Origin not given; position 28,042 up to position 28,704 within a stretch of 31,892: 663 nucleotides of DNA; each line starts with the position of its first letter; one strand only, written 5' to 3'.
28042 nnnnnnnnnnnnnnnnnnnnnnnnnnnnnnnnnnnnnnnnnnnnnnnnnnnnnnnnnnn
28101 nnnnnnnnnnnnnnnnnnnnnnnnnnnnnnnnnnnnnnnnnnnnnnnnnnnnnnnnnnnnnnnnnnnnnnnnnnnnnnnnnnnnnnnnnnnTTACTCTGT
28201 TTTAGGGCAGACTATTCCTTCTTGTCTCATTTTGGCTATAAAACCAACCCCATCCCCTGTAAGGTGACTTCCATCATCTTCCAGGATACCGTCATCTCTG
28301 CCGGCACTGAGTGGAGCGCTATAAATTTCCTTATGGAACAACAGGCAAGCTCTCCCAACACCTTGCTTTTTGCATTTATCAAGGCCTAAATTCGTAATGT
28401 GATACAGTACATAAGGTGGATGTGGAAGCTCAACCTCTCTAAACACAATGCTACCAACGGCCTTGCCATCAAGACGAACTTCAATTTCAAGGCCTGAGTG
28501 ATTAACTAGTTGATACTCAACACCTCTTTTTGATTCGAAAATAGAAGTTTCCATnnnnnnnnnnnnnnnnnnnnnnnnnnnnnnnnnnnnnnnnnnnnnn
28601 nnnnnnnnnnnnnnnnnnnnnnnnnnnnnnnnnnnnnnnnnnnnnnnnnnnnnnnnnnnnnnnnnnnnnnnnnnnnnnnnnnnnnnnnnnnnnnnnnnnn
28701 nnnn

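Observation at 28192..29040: AT-rich two-gene cassette of unknown function at the prophage-host junction: candidate toxin-antitoxin or defence module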

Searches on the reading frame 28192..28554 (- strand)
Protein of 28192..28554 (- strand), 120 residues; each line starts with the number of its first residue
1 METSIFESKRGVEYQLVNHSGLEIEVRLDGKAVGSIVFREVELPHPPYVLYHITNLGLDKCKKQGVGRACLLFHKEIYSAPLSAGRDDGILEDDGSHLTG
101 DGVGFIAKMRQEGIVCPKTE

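Call 4: search_protein_families(library=pfam, proteins=[window:28192-28554:-], max_evalue=1)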
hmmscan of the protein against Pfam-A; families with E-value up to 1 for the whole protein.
window:28192-28554:- (120 aa): 0 families

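Call 5: search_protein_families(library=padloc, proteins=[window:28192-28554:-], max_evalue=1)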
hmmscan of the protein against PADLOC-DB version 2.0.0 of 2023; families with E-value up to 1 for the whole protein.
window:28192-28554:- (120 aa): 0 families

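Call 6: search_protein_families(library=ncbifam, proteins=[window:28192-28554:-], max_evalue=1)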
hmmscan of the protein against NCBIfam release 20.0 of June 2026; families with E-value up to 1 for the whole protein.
window:28192-28554:- (120 aa): 0 families

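Call 7: search_protein_families(library=phrogs, proteins=[window:28192-28554:-], max_evalue=1)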
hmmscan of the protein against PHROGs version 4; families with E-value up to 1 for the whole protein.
window:28192-28554:- (120 aa): 0 families

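Call 17: find_homologous_proteins(query=window:28192-28554:-)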
Query window:28192-28554:- (120 aa): 10 proteins with E <= 0.001 among 17 candidates.
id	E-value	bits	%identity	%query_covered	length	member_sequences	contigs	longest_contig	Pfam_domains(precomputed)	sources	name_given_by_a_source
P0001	9.3e-72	256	97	100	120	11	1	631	-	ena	-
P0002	7.0e-62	225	85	100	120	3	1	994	-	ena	-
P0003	1.5e-28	117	55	97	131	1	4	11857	-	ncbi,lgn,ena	-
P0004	4.0e-28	116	53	96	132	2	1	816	-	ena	-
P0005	4.8e-24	102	51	96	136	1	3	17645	-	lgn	-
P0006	4.7e-22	96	49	96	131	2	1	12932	-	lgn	-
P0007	1.1e-21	95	49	96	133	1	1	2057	-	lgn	-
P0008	1.8e-21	94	47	98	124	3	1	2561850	-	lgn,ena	-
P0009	7.0e-18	82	45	93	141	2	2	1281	-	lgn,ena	-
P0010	1.0e-12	66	45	83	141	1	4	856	-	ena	-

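Call 19: find_encoding_contigs(protein=P0008, flank=8000, max_places=3)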
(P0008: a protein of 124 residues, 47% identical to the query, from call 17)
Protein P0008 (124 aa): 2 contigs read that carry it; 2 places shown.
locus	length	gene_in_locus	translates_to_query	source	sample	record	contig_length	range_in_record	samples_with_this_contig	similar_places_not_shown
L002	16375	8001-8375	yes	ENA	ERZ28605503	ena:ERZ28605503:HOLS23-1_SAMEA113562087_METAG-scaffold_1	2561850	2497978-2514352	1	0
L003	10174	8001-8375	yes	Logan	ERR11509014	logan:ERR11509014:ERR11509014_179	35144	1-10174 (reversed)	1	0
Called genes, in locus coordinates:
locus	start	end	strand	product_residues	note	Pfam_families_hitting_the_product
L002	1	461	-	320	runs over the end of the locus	PF26363:Phospholipase-like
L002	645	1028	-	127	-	PF01228:Gly_radical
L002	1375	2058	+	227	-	PF03167:UDG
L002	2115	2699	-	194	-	PF01025:GrpE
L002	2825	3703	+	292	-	PF01513:NAD_kinase, PF20143:NAD_kinase_C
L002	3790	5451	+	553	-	PF02463:SMC_N, PF13476:AAA_23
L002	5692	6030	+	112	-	PF04355:BamE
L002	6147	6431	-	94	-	PF03658:Ub-RnfH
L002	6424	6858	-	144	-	PF10604:Polyketide_cyc2, PF03364:Polyketide_cyc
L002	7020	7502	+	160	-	PF01668:SmpB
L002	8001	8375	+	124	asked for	-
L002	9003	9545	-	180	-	PF00583:Acetyltransf_1, PF13673:Acetyltransf_10, PF13508:Acetyltransf_7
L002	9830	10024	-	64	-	-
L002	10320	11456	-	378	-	PF25885:HH_EMRA (weak)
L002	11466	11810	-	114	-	PF11742:DUF3302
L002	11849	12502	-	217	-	PF11769:DUF3313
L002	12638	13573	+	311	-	PF00126:HTH_1, PF03466:LysR_substrate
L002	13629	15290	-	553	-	PF13301:DUF4079 (faint), PF03929:PepSY_TM, PF10749:DUF2534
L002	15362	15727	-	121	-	PF11162:DUF2946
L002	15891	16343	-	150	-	PF00583:Acetyltransf_1, PF13673:Acetyltransf_10 (weak), PF13508:Acetyltransf_7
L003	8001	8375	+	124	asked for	-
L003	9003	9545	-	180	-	PF00583:Acetyltransf_1, PF13673:Acetyltransf_10, PF13508:Acetyltransf_7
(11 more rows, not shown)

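Call 20: find_encoding_contigs(protein=P0003, flank=8000, max_places=3)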
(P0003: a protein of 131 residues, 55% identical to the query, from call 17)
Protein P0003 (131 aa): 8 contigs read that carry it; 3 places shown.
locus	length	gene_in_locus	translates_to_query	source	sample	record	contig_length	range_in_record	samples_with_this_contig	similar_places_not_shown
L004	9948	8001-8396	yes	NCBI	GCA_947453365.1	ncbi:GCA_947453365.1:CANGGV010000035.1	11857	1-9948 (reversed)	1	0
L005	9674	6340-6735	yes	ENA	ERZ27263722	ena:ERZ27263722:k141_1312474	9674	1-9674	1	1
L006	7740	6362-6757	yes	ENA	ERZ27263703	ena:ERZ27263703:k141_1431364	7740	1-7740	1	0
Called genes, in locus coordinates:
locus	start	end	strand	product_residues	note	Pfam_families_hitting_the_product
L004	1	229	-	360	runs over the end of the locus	PF03462:PCRF, PF00472:RF-1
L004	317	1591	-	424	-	PF05201:GlutR_N, PF01488:Shikimate_DH, PF00745:GlutR_dimer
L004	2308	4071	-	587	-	-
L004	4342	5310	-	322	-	-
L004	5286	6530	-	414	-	-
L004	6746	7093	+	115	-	PF13560:HTH_31, PF12844:HTH_19 (weak), PF13443:HTH_26 (weak), PF01381:HTH_3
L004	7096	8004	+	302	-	PF06114:Peptidase_M78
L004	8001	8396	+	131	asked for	-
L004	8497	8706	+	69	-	-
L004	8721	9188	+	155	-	PF11149:DUF2924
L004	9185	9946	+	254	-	?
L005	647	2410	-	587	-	-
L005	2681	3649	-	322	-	-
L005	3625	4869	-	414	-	-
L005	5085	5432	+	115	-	PF13560:HTH_31, PF12844:HTH_19 (weak), PF13443:HTH_26 (weak), PF01381:HTH_3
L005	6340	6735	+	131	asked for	-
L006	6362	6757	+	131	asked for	-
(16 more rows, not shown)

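Call 22: find_encoding_contigs(protein=P0005, flank=8000, max_places=3)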
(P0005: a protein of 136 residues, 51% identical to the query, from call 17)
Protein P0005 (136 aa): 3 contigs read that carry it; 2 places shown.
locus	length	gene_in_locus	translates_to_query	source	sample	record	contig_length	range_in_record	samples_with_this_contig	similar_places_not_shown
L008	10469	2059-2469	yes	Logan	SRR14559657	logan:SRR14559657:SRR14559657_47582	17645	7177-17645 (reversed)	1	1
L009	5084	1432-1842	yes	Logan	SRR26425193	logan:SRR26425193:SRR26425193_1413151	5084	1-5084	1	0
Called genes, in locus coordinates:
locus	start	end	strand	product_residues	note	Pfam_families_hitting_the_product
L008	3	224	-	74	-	?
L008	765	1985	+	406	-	-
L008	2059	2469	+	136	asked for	-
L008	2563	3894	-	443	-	PF01966:HD (weak), PF13286:HD_assoc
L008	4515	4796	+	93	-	-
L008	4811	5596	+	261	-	-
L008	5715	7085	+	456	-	-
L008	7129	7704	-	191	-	PF00589:Phage_integrase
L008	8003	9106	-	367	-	PF05708:Peptidase_C92 (weak)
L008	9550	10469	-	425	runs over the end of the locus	PF00078:RVT_1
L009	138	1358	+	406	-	-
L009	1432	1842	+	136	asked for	-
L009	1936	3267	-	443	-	PF01966:HD (weak), PF13286:HD_assoc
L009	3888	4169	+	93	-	-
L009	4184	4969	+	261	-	-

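Call 23: find_encoding_contigs(protein=P0006, flank=8000, max_places=2)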
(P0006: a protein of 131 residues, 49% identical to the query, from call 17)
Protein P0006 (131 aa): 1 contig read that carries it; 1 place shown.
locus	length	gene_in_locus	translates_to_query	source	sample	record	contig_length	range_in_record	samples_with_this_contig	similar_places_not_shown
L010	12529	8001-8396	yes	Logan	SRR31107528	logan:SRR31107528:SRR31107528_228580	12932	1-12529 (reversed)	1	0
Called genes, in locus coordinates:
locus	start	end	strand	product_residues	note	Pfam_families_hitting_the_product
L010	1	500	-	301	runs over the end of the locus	?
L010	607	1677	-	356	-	PF01988:VIT1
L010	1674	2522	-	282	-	PF01078:Mg_chelatase, PF07728:AAA_5, PF00493:MCM, PF13335:Mg_chelatase_C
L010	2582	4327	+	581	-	PF00239:Resolvase, PF07508:Recombinase, PF13408:Zn_ribbon_recom (weak)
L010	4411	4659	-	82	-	-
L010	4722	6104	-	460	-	-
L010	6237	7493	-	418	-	-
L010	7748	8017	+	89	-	PF12844:HTH_19, PF13560:HTH_31, PF01381:HTH_3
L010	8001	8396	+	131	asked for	-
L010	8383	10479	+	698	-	PF02463:SMC_N (weak), PF13175:AAA_15, PF13476:AAA_23, PF13304:AAA_21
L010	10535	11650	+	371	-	PF00089:Trypsin, PF13365:Trypsin_2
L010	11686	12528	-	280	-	?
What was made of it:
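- In other elements B follows HTH or HTH-ImmA genes, which can act as antitoxin-like regulators (calls 20, 23).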

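Call 33: predict_structure(alignment_id=A1)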
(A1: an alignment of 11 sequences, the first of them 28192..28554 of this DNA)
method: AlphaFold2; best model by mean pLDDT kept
length: 120 residues; sequences in the alignment: 11
mean_pLDDT: 92.3   pTM: 0.87
mean pLDDT of the five models: 92.3, 91.9, 91.6, 91.4, 91.4
residues with pLDDT >= 90: 94; 70-90: 23; 50-70: 2; < 50: 1
segments of 3 or more residues with pLDDT < 50: none
pLDDT, mean of each block of 10 residues (from residue 1): 94 97 96 96 89 94 94 96 90 88 93 80
secondary structure, 60 per line:
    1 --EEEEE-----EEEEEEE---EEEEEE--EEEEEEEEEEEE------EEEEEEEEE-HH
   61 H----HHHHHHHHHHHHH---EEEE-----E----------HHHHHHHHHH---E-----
elements in order: E3-7 E13-19 E23-28 E31-42 E49-57 H66-78 E82-85 H102-111
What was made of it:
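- On GNAT superfamily (protein B): AF2 pLDDT 92 (call 33). The sequence is K62-K-Q-G65-V-G67-R68, between strand 49-57 and helix 66-78 (call 33). The model has five N-terminal strands, no alpha1-alpha2, and at most one short C-terminal strand (call 33).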

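Call 48: search_protein_representatives(alignment_id=A1)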
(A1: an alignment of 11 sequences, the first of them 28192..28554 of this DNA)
Query: 11 sequences, 132 profile positions. Proteins with E-value up to 0.001 (for the whole library): 342; up to 1e-10: 207; up to 1e-30: 28. The best 150 are listed.
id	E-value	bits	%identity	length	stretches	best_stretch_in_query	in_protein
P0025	2.3e-50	186.2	-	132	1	1-131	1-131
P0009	1.2e-49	184.0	-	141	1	1-131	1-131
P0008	7.4e-48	178.1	-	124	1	1-125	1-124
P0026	3.2e-43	163.1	-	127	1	1-125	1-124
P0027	2.6e-40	153.7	-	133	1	1-123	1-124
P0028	4.4e-40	153.0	-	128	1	3-125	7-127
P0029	4.5e-40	153.0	-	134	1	1-123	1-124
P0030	3.3e-39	150.1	-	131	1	4-128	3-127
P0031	2.5e-38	147.3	-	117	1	1-117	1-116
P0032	7.9e-38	145.7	-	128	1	1-123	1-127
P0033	8.8e-38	145.5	-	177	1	1-128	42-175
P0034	1.3e-37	145.0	-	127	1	1-123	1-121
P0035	1.9e-36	141.2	-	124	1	1-118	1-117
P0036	1.6e-35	138.2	-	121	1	4-120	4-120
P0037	7.1e-35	136.1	-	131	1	1-122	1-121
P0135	7.8e-17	77.7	-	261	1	4-117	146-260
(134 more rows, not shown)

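Call 52: find_related_loci(query=A4, collection=viral_contigs, flank=6000)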
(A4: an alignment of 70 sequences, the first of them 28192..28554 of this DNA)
Query A4 (120 aa) in viral_contigs; peptide patterns used: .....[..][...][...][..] (x = any residue, [..] = any of these).
9 stretches matched a pattern; 5 encode a relative of the query (tblastn E <= 1e-3); 5 distinct loci.
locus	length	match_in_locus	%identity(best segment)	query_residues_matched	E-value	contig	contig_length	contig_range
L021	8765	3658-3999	55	1-116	6e-36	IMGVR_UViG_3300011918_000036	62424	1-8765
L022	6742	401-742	54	1-116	9e-35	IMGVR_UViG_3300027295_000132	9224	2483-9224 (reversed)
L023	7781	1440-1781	54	1-116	9e-35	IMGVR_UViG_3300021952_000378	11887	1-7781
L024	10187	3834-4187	43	1-119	7e-26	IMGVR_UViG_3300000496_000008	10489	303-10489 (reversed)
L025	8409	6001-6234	30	34-115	3e-9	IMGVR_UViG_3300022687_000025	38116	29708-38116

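Call 54: find_related_loci(query=A1, collection=genome_contigs, flank=6000)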
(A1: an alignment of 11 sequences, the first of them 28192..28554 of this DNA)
Query A1 (120 aa) in genome_contigs; peptide patterns used: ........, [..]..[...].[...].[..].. (x = any residue, [..] = any of these).
60 stretches matched a pattern; 22 encode a relative of the query (tblastn E <= 1e-3); 22 distinct loci.
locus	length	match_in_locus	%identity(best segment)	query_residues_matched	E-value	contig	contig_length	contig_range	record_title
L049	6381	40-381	55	1-116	3e-35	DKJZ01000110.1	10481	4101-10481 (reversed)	MAG TPA_asm: Hylemonella sp. UBA6679 UBA6679_contig_2589, whole genome shotgun sequence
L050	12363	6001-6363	45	1-120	2e-28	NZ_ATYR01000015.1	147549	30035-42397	Massilia alkalitolerans DSM 17462 YWCDRAFT_scaffold_14.15_C, whole genome shotgun sequence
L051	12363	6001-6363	50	1-119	1e-32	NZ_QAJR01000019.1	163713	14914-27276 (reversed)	Acidovorax sp. FJL06 F6_GGCTAC-1_contig_19, whole genome shotgun sequence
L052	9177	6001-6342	56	1-116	2e-35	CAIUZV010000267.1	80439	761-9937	MAG: uncultured beta proteobacterium isolate Loclat_bin-04081 genome assembly, contig: bin-04081:267/461, whole genome s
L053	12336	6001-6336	45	6-117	2e-25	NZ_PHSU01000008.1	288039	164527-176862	Pseudomonas sp. QS1027 NG-9811_QS116_lib127709_4633_4663_4674_contig_8, whole genome shotgun sequence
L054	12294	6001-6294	44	17-116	1e-24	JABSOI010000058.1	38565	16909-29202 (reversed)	MAG: Alteromonadaceae bacterium isolate DT_4 DT-Alteromonadaceae-1_scaffold_59, whole genome shotgun sequence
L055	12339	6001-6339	45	6-120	6e-24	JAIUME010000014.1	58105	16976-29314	MAG: Alcanivorax sp. isolate PBR18_bin07 bin07.contig0013, whole genome shotgun sequence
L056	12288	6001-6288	46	24-119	3e-20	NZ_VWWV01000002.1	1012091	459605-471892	Enterobacter sp. Cy-643 NODE_1_length_2804548_cov_69.115748/1, whole genome shotgun sequence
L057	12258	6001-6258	43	29-116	4e-19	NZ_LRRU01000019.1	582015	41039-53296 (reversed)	Pseudoalteromonas gelatinilytica strain NH153 NH153_S19, whole genome shotgun sequence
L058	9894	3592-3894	41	17-117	2e-18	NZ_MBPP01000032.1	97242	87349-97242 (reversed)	Marinobacter sp. AC-23 IonXpress_010_rawlib.basecaller_c38, whole genome shotgun sequence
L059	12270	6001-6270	43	28-115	4e-17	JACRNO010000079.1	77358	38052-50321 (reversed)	MAG: Deltaproteobacteria bacterium isolate NC_groundwater_1937_Pr3_S-0.2um_57_4 scaffold_604328, whole genome shotgun se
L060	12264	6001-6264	43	29-115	6e-17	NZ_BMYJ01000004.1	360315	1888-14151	Gemmobacter tilapiae strain KCTC 23310 sequence04, whole genome shotgun sequence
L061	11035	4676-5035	37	2-118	1e-16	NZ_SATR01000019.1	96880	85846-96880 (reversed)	Vibrio ouci strain BEI176 scaffold_18, whole genome shotgun sequence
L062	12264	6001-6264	38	30-117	3e-15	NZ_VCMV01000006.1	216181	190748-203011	Microvirga brassicacearum strain CDVBN77 NODE_6_length_216127_cov_46.247356, whole genome shotgun sequence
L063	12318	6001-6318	36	16-110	5e-15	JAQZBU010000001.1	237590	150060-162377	MAG: Ramlibacter sp. isolate C_No_T20_C_bin.140 scaffold_59, whole genome shotgun sequence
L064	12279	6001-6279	38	28-115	8e-15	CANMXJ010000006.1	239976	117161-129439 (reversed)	uncultured Sulfitobacter sp. isolate 3-1232-G.fasta genome assembly, contig: NODE_6, whole genome shotgun sequence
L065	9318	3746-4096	37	13-115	7e-15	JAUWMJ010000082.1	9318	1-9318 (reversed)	MAG: Desulfobacterales bacterium isolate CSMAG_2395 CSMAG_2395_k141_685982_length_9318_cov_44.5241, whole genome shotgun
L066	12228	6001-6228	41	41-115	9e-15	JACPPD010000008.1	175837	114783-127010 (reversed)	MAG: Ignavibacteria bacterium isolate NC_groundwater_618_Pr5_B-0.1um_48_51 alan_book_18_scaffold_130861, whole genome sh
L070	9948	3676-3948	35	30-115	2e-9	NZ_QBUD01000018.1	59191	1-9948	Yoonia sediminilitoris strain DSM 29955 Ga0183446_118, whole genome shotgun sequence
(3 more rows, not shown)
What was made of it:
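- Tried and rejected: It was repeated with the 11-sequence alignment (call 54).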

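Call 61: search_protein_families(library=pfam, proteins=[L064:3111-4751:+, L064:4748-5920:+, L064:6308-7738:+, L064:8580-11873:+, L065:2391-3593:+, L065:4712-7573:+, L056:7753-8727:+, L057:6376-8898:+, L051:6548-7900:+, L008:765-1985:+], max_evalue=0.001)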
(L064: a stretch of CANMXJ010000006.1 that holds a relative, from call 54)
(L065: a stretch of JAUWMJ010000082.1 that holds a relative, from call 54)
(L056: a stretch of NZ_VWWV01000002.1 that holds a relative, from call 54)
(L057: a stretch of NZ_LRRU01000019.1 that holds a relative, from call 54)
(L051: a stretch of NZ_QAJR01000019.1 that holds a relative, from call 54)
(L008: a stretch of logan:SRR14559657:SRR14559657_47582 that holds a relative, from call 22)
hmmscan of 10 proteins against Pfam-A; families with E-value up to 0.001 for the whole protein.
L064:3111-4751:+ (546 aa): 4 families
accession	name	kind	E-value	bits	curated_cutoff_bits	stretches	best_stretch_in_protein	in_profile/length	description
PF02384.22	N6_Mtase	-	8.1e-102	341.1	20.4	1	204-511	3-310/311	N-6 DNA Methylase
PF12161.14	HsdM_N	-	8.2e-23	81.9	24.5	1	56-189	2-135/135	HsdM N-terminal domain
PF07669.17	Eco57I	-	7.9e-07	29.8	25.3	1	316-418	69-167/171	Eco57I restriction-modification methylase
PF01170.24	UPF0020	-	6e-05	23.3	22.3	1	237-336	18-131/197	RMKL-like, methyltransferase domain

L064:4748-5920:+ (390 aa): 1 family
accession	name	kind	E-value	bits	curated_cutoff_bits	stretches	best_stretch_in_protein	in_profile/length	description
PF01420.25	Methylase_S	-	4.1e-20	73.1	22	2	194-357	3-153/168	Type I restriction modification DNA specificity domain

L064:6308-7738:+ (476 aa): 2 families
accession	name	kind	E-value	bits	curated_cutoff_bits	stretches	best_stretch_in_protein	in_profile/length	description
PF13286.11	HD_assoc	-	4.6e-22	78.8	22.2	1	372-463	2-91/91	Phosphohydrolase-associated domain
PF01966.28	HD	-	2.8e-05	24.8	22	1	60-146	1-71/116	HD domain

L064:8580-11873:+ (1097 aa): 4 families
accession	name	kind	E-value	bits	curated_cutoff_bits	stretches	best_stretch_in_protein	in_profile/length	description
PF18766.7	SWI2_SNF2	-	7.1e-72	242.1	26.7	1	324-558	1-220/221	SWI2/SNF2 ATPase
PF04313.20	HSDR_N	-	7.3e-37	127.6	25.1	1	17-232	3-196/198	Type I restriction enzyme R protein N terminus (HSDR_N)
PF22679.2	T1R_D3-like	-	1.6e-23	84.3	27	1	661-735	80-157/158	Type I restriction enzyme subunit R domain 3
PF04851.21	ResIII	-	6e-19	69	22.5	1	319-494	2-162/164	Type III restriction enzyme, res subunit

L065:2391-3593:+ (400 aa): 1 family
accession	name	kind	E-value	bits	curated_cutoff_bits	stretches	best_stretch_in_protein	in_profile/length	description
PF14279.12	HNH_5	-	1.9e-15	56.9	27.5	1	22-77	1-54/56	HNH endonuclease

L065:4712-7573:+ (953 aa): 6 families
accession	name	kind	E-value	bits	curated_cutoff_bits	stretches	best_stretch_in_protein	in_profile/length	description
PF07669.17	Eco57I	-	7.3e-35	121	25.3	1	466-652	1-171/171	Eco57I restriction-modification methylase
PF02384.22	N6_Mtase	-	1.6e-21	77.4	20.4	2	556-708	119-269/311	N-6 DNA Methylase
PF12950.13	TaqI_C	-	8.3e-19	68.4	26.5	1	762-880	3-117/118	TaqI-like C-terminal specificity domain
PF20473.4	MmeI_Mtase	-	2e-13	50.6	27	1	398-580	18-154/259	MmeI, DNA-methyltransferase domain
PF04313.20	HSDR_N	-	9.9e-11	42.3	25.1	1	29-139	2-195/198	Type I restriction enzyme R protein N terminus (HSDR_N)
PF01170.24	UPF0020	-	1.5e-06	28.5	22.3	1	402-483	31-94/197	RMKL-like, methyltransferase domain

L056:7753-8727:+ (324 aa): 1 family
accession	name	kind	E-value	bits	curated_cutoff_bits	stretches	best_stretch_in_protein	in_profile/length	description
PF16263.11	DUF4917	-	1.6e-51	176.1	28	1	19-324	1-311/311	Domain of unknown function (DUF4917)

L057:6376-8898:+ (840 aa): 0 families

L051:6548-7900:+ (450 aa): 0 families

L008:765-1985:+ (406 aa): 2 families
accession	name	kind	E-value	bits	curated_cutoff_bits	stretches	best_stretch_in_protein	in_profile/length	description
PF00589.27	Phage_integrase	-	6.6e-05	23.2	27.1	1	190-380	5-170/172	Phage integrase family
PF13102.12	Phage_int_SAM_5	-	0.00054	20.7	22.3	0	97-169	21-91/98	Phage integrase SAM-like domain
